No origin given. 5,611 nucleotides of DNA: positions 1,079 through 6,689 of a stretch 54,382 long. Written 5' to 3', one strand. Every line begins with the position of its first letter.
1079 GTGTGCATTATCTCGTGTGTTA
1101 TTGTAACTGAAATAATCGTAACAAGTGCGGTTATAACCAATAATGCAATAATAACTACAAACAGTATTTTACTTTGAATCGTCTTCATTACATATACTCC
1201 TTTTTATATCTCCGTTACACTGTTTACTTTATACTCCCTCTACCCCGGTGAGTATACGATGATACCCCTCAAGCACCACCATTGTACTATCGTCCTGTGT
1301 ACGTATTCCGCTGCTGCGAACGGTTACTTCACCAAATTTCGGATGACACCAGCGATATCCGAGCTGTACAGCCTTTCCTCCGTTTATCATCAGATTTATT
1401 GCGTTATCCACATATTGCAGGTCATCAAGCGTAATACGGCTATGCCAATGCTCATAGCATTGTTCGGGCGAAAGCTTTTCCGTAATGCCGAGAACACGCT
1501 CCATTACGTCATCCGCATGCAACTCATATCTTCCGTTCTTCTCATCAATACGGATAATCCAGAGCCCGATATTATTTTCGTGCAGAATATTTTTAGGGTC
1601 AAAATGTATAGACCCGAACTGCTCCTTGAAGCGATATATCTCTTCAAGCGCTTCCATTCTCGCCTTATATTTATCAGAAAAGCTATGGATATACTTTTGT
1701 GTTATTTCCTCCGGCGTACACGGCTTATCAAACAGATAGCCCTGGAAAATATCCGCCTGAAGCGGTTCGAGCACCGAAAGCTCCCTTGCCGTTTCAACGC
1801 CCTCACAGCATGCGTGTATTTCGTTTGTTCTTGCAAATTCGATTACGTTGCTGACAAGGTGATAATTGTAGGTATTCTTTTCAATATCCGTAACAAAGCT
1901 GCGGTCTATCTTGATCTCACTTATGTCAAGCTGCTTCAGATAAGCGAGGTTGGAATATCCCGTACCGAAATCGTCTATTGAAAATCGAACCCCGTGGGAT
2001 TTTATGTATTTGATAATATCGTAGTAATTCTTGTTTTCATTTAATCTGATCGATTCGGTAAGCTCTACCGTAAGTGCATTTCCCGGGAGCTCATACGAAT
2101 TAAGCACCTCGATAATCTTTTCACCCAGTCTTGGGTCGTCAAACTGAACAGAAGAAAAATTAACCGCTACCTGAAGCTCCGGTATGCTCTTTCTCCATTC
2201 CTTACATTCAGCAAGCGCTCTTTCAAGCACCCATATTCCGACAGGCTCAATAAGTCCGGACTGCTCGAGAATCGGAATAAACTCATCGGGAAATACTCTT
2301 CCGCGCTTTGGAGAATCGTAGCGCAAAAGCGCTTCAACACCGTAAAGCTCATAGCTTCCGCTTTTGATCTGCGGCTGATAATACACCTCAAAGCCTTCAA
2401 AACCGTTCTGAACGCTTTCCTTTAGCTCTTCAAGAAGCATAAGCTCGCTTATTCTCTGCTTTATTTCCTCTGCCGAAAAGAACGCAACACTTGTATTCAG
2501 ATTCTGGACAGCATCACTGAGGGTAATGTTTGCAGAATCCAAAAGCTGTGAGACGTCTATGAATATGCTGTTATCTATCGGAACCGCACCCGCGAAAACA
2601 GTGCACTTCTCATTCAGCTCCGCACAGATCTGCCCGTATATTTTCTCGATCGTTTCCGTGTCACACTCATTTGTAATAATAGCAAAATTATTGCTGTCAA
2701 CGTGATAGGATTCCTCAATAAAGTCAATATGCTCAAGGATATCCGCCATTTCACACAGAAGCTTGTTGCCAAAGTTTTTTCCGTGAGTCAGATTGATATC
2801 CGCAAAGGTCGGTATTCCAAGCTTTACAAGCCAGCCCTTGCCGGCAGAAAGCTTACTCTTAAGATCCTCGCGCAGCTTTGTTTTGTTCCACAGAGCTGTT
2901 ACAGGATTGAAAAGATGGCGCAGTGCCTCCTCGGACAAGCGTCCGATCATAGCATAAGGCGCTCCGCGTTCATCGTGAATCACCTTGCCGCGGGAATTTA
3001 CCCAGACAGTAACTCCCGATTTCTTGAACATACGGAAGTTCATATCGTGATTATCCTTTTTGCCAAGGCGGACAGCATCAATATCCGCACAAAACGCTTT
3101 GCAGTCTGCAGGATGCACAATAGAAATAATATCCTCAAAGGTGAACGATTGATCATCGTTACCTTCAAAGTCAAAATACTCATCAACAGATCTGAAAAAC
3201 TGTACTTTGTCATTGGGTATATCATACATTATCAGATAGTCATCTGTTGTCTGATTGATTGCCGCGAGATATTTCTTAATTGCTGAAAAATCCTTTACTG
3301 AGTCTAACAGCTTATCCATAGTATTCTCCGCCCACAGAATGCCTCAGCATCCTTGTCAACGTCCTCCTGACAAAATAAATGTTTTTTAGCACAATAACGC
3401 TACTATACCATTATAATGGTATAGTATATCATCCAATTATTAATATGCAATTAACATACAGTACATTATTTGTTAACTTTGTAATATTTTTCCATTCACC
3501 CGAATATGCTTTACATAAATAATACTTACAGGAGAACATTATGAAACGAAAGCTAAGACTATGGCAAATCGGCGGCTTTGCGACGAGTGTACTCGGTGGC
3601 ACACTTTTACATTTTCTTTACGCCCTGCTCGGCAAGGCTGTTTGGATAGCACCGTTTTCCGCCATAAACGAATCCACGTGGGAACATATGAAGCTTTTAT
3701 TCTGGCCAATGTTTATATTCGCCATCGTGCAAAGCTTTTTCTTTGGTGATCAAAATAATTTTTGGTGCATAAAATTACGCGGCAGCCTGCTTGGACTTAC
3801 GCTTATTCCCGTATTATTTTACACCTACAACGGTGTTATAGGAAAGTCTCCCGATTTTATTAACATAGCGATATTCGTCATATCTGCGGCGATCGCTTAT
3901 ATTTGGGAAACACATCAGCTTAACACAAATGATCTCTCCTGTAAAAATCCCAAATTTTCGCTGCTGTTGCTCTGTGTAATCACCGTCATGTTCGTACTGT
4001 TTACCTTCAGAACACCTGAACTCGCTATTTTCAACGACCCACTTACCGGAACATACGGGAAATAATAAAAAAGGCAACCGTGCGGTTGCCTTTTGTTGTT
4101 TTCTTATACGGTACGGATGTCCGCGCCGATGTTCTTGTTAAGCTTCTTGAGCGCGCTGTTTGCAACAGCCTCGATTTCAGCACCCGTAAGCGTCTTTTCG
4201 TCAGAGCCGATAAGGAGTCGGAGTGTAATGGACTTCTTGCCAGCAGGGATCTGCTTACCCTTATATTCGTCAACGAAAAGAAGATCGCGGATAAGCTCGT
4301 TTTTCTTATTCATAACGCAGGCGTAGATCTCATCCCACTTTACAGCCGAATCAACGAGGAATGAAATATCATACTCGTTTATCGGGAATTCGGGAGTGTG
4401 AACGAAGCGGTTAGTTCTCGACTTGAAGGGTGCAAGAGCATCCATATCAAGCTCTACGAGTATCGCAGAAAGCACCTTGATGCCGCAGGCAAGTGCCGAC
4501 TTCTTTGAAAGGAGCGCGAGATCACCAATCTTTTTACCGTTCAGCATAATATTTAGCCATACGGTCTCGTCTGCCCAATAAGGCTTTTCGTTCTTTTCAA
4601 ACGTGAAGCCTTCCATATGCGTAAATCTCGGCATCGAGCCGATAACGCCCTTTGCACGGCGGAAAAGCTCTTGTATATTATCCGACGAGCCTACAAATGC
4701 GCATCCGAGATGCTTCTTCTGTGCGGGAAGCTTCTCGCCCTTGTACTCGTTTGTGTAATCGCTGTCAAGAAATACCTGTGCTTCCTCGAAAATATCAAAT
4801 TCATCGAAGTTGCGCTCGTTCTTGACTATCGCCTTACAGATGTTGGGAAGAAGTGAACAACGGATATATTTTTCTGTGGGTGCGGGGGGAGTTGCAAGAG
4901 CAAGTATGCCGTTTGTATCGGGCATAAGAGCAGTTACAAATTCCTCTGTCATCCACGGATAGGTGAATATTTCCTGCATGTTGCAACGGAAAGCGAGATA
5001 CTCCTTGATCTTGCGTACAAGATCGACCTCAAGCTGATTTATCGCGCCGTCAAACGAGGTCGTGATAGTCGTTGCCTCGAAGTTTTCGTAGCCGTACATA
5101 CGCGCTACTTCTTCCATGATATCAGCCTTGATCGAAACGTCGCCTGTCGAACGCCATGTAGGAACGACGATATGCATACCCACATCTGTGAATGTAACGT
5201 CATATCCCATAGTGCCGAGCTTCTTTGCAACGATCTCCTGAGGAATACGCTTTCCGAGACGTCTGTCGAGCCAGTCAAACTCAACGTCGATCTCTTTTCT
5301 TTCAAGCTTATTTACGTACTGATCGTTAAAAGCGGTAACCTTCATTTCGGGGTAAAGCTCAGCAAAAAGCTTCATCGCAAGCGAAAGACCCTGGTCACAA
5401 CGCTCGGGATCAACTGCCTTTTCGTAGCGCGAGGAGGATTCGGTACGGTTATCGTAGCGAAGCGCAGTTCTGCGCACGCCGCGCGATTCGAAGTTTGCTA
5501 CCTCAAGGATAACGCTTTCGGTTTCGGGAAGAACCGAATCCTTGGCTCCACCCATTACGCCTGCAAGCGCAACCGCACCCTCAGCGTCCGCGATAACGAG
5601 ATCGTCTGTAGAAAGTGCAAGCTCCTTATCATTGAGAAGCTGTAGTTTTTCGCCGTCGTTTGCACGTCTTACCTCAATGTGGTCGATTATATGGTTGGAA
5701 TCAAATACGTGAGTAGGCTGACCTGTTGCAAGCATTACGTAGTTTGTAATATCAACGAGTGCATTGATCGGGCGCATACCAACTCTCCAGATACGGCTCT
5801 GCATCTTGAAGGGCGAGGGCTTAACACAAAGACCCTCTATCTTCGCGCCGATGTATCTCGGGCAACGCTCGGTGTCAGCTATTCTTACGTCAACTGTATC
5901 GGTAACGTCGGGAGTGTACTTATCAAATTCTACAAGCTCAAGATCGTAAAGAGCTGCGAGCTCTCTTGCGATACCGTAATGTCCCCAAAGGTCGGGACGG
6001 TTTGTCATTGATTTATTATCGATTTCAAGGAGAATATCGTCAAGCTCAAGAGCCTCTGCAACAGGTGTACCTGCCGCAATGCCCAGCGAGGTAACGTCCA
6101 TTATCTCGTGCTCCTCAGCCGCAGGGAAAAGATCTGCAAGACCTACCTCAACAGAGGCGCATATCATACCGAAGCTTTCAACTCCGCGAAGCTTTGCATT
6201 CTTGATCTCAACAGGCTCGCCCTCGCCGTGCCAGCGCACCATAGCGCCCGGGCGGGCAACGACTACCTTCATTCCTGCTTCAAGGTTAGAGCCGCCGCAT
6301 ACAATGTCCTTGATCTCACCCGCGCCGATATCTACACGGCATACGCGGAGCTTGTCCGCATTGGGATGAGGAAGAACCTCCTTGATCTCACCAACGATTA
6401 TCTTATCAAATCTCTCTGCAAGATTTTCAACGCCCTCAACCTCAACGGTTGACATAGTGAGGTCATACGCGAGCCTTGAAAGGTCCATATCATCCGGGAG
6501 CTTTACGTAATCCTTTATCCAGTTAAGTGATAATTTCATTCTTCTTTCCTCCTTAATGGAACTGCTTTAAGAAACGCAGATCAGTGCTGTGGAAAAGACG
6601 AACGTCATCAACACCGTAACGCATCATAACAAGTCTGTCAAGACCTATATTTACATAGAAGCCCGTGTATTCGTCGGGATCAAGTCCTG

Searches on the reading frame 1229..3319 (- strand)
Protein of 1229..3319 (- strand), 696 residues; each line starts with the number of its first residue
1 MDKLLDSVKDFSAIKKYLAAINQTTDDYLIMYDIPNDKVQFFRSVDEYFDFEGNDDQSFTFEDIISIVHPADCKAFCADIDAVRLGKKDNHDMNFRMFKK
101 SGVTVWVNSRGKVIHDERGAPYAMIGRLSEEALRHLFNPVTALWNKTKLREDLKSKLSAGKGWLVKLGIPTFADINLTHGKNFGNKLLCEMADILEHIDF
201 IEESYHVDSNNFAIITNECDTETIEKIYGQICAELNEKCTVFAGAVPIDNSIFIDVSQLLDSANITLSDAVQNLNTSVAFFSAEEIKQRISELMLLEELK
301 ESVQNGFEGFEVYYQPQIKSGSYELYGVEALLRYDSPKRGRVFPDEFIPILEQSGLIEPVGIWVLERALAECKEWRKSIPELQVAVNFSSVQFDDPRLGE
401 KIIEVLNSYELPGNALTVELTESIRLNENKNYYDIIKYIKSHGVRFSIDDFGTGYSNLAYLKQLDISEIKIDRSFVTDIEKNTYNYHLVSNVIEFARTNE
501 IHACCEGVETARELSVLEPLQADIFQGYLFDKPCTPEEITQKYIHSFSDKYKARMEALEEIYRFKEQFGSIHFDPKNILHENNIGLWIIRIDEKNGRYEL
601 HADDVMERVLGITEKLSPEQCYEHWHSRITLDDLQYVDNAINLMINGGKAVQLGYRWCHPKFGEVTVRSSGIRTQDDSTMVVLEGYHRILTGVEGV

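Call 7: search_protein_families(library=pfam, proteins=[window:1229-3319:-], max_evalue=0.001)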
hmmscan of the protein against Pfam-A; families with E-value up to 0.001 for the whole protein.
window:1229-3319:- (696 aa): 3 families
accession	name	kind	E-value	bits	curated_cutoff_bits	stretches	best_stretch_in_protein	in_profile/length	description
PF00563.25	EAL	-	1.6e-61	208.1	31.3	1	299-533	4-236/236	EAL domain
PF08447.18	PAS_3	-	5e-21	75.2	25.6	2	53-126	16-87/89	PAS fold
PF00990.26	GGDEF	-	2.7e-06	27.7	23.8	1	139-241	5-116/161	Diguanylate cyclase, GGDEF domain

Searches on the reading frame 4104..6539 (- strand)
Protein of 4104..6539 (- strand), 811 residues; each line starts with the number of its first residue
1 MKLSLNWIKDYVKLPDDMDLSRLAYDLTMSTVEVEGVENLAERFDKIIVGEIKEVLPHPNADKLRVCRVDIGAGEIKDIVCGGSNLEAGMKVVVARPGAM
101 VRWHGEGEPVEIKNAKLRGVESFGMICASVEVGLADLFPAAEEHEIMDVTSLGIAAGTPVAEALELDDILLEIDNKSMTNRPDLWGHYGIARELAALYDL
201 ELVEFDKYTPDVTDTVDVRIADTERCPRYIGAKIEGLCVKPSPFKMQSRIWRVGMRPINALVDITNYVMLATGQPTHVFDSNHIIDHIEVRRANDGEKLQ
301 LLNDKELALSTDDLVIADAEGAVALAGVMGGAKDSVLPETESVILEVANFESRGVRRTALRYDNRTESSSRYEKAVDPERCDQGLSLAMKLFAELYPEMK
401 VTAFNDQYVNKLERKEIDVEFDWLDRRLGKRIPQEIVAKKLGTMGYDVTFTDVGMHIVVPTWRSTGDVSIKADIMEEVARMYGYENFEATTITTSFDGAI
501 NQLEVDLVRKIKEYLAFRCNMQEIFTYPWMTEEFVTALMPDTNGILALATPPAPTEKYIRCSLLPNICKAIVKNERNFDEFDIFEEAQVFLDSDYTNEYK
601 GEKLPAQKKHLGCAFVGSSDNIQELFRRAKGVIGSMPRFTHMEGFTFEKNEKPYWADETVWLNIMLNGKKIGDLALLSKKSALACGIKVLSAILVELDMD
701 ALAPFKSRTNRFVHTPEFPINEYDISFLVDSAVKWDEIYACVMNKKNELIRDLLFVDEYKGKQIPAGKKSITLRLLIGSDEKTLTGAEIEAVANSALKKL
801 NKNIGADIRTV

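Call 7: search_protein_families(library=pfam, proteins=[window:4104-6539:-], max_evalue=0.001)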
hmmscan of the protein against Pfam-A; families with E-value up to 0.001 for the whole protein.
window:4104-6539:- (811 aa): 5 families
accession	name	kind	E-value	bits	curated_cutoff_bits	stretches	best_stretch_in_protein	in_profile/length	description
PF03483.22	B3_4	-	6.4e-57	192.4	29.3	1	226-395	2-172/174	B3/4 domain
PF03147.19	FDX-ACB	-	5e-25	88.2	31.1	1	716-809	1-94/94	Ferredoxin-fold anticodon binding domain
PF01588.26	tRNA_bind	-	5.7e-17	62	27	1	47-131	1-76/96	Putative tRNA binding domain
PF17759.6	tRNA_synthFbeta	-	6.8e-17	62.1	22.4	1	501-699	15-214/214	Phenylalanyl tRNA synthetase beta chain CLM domain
PF03484.21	B5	-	5e-16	59.1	28.6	1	417-484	1-67/67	tRNA synthetase B5 domain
